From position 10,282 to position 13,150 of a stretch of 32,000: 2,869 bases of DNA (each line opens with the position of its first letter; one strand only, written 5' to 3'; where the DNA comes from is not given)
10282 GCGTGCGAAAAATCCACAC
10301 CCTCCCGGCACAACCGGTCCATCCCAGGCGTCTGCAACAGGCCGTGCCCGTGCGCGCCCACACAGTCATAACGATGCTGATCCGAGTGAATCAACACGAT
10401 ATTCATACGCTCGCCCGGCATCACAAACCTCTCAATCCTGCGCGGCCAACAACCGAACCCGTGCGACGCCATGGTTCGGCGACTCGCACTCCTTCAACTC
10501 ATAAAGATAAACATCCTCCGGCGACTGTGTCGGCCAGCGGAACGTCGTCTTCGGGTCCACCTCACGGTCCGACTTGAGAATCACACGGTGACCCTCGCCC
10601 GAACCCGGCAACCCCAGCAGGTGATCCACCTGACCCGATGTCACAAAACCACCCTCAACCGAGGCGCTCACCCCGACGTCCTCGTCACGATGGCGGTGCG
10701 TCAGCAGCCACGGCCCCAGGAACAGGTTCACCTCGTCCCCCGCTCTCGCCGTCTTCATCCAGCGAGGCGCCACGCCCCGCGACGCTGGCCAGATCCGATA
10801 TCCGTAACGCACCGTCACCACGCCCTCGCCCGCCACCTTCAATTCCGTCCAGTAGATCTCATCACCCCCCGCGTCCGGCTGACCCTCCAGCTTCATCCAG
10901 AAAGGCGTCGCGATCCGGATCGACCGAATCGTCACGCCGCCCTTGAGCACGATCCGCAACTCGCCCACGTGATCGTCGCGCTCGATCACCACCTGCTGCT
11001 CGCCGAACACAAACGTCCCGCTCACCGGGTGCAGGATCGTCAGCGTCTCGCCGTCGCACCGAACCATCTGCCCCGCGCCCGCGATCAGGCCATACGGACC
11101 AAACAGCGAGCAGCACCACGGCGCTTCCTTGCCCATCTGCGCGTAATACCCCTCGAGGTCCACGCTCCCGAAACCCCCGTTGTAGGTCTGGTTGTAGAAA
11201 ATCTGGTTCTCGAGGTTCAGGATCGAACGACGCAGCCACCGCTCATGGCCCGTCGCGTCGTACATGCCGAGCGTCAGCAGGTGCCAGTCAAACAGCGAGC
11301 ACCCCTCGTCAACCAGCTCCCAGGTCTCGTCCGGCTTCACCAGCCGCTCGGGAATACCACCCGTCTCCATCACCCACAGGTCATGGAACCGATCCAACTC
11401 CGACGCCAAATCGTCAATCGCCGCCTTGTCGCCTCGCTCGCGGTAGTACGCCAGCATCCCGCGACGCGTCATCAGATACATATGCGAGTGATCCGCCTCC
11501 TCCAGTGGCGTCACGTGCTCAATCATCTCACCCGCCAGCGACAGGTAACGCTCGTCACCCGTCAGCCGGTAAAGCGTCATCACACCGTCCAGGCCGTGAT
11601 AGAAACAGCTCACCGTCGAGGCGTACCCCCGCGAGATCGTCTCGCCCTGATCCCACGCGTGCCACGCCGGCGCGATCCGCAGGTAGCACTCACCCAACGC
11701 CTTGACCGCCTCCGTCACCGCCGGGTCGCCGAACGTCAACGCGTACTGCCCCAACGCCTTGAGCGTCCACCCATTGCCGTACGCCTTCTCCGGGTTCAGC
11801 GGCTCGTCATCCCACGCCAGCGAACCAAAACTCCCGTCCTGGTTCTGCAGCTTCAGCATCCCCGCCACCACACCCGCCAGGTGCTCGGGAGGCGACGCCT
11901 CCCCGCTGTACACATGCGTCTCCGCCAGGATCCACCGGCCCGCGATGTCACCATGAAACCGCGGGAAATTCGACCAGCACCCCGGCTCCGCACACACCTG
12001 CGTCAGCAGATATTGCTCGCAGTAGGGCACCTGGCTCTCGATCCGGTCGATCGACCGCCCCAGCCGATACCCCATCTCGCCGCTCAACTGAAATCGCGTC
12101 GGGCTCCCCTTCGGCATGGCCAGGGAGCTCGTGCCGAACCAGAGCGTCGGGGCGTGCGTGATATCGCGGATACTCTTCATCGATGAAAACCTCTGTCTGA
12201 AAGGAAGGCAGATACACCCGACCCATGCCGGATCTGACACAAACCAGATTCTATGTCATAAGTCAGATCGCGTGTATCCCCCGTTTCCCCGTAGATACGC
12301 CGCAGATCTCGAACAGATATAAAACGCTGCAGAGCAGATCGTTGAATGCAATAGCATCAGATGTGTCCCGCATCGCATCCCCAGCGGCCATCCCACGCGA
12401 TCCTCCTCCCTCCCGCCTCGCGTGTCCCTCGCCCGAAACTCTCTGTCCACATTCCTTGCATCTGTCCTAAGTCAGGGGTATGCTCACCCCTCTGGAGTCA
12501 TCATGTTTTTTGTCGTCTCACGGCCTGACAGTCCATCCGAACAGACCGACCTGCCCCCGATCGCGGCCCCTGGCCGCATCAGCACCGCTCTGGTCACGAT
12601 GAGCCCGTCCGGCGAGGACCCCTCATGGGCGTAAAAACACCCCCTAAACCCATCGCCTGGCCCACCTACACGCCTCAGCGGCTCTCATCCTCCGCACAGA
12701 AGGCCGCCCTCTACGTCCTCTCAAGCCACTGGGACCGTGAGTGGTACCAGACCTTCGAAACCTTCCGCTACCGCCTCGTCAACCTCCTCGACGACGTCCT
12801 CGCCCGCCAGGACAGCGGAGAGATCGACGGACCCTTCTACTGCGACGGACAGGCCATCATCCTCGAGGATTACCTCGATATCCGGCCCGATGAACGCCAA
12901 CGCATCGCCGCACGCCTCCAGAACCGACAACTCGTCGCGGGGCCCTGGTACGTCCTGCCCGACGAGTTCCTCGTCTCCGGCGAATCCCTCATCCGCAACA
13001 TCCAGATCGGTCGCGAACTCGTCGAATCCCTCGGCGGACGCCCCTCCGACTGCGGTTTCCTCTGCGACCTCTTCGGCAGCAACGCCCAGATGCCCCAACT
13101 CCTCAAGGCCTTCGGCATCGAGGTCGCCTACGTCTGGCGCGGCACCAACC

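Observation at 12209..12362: Seven same-strand CAGAT pentamers packed into the divergent GH127 / GH38 control region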

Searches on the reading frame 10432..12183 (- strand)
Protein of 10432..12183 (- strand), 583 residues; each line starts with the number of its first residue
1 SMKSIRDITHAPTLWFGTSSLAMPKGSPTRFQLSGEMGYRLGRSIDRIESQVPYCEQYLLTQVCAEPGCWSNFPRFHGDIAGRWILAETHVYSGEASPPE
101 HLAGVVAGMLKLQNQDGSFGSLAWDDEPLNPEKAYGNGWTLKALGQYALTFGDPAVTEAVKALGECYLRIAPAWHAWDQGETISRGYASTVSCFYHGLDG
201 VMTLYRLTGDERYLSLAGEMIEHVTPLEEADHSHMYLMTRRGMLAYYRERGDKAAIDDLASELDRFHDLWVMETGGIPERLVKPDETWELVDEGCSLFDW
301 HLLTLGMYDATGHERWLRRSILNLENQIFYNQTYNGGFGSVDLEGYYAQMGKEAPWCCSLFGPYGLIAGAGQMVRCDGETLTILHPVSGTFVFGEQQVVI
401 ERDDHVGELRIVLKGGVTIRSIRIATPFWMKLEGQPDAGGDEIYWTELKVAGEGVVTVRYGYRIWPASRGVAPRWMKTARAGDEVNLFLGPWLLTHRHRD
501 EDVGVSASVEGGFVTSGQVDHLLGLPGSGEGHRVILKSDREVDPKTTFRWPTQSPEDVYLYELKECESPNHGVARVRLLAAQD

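Call 5: search_protein_families(library=pfam, proteins=[window:10432-12183:-])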
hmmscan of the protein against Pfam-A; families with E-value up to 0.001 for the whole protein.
window:10432-12183:- (583 aa): 1 family
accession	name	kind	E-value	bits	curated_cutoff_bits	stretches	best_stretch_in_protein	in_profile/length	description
PF07944.18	Beta-AFase-like_GH127_cat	-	9.1e-05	22.1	24.9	1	67-317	45-314/376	Beta-L-arabinofuranosidase, GH127 catalytic domain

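Call 12: find_encoding_contigs(protein=window:10432-12183:-, flank=10000, max_places=10)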
Protein window:10432-12183:- (583 aa): no gene with exactly this product is on record in the collection.

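Call 15: find_homologous_proteins(query=window:10435-12183:-, max_evalue=1e-20)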
Query window:10435-12183:- (583 aa): 49 proteins with E <= 1e-20 among 8000 candidates.
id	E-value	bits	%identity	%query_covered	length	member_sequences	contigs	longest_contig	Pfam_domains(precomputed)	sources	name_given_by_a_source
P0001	0.0e+0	1382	100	100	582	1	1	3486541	-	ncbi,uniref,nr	ncbi:hypothetical protein [Mucisphaera calidilacus]|uniref:Uncharacterized protein n=1 Tax=Mucisphae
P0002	3.1e-237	807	60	99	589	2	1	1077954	PF07944.19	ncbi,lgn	ncbi:MAG: glycoside hydrolase family 127 protein [Phycisphaeraceae bacterium]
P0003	8.2e-236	802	59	99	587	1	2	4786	PF07944.19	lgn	-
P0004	1.1e-186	640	52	99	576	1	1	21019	PF07944.19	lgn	-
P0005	2.5e-180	619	51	94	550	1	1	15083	PF07944.19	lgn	-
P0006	2.0e-175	603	49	99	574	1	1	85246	PF07944.19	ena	-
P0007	2.7e-174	599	48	98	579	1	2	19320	PF07944.19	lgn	-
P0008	1.3e-167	577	47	99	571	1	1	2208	PF07944.19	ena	-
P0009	3.7e-166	572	48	99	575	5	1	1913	PF07944.19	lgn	-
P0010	7.9e-166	571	45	99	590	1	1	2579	PF07944.19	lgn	-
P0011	6.9e-161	555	47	97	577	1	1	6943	-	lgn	-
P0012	1.1e-160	554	44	97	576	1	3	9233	PF07944.19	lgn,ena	-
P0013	2.7e-160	553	47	99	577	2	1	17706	PF07944.19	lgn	-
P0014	7.5e-159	548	44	99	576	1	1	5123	PF07944.19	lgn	-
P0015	2.3e-158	547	47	99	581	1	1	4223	PF07944.19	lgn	-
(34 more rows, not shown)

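Call 18: find_encoding_contigs(protein=P0002, flank=10000, max_places=3)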
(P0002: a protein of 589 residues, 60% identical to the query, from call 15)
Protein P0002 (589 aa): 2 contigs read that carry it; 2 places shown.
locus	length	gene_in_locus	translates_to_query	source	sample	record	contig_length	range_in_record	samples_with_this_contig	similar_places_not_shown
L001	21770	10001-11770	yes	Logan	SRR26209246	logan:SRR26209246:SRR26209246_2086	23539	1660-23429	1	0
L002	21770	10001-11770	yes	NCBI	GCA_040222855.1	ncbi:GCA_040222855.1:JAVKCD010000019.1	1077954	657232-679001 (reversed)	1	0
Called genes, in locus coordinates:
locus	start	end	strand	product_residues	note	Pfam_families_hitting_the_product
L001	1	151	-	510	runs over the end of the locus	PF02838:Glyco_hydro_20b, PF00728:Glyco_hydro_20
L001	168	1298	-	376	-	PF00480:ROK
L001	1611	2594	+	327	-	-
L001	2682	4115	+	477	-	PF00728:Glyco_hydro_20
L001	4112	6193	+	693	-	PF00474:SSF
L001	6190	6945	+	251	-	PF01182:Glucosamine_iso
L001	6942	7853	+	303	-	-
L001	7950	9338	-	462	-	PF13472:Lipase_GDSL_2, PF06452:CBM9_1 (weak)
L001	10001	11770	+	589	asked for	PF07944:Beta-AFase-like_GH127_cat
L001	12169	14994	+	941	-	PF01074:Glyco_hydro_38N, PF09261:Alpha-mann_mid, PF07748:Glyco_hydro_38C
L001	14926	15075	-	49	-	-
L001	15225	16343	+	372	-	PF00392:GntR, PF00532:Peripla_BP_1, PF13407:Peripla_BP_4 (weak), PF13377:Peripla_BP_3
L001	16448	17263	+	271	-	-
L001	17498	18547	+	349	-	PF02557:VanY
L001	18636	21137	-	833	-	PF01564:Spermine_synth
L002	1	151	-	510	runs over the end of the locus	PF02838:Glyco_hydro_20b, PF00728:Glyco_hydro_20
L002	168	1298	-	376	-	PF00480:ROK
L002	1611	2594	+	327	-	-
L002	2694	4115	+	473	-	PF00728:Glyco_hydro_20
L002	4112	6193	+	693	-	PF00474:SSF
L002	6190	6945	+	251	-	PF01182:Glucosamine_iso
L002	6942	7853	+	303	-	-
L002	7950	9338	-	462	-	PF13472:Lipase_GDSL_2, PF06452:CBM9_1 (weak)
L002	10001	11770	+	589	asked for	PF07944:Beta-AFase-like_GH127_cat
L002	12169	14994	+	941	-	PF01074:Glyco_hydro_38N, PF09261:Alpha-mann_mid, PF07748:Glyco_hydro_38C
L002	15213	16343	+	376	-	PF00392:GntR, PF00532:Peripla_BP_1, PF13407:Peripla_BP_4 (weak), PF13377:Peripla_BP_3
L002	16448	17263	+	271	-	-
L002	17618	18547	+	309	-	PF02557:VanY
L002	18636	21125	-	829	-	PF01564:Spermine_synth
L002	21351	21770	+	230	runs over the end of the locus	-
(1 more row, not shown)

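Call 34: find_encoding_contigs(protein=P0001, flank=10000, max_places=2)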
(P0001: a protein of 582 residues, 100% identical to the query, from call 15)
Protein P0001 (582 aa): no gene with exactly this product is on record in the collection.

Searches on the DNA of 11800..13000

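Call 13: search_rna_families(source=window, start=11800, end=13000, threshold=evalue, max_evalue=1)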
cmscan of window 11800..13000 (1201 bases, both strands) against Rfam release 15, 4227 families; matches with E-value up to 1: 1.
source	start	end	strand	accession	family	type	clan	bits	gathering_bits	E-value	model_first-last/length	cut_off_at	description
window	12888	12951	+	RF02242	Xoo5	Gene; sRNA;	-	17.7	50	0.85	1-124/124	no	Xanthomonadaceae sRNA Xoo5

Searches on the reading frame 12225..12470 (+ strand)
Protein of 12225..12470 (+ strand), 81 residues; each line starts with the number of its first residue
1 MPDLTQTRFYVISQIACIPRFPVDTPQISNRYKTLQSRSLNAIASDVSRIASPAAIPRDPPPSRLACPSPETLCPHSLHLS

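Call 48: search_protein_families(library=pfam, proteins=[window:12225-12470:+], max_evalue=0.01)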
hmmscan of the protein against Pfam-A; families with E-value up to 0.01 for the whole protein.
window:12225-12470:+ (81 aa): 0 families
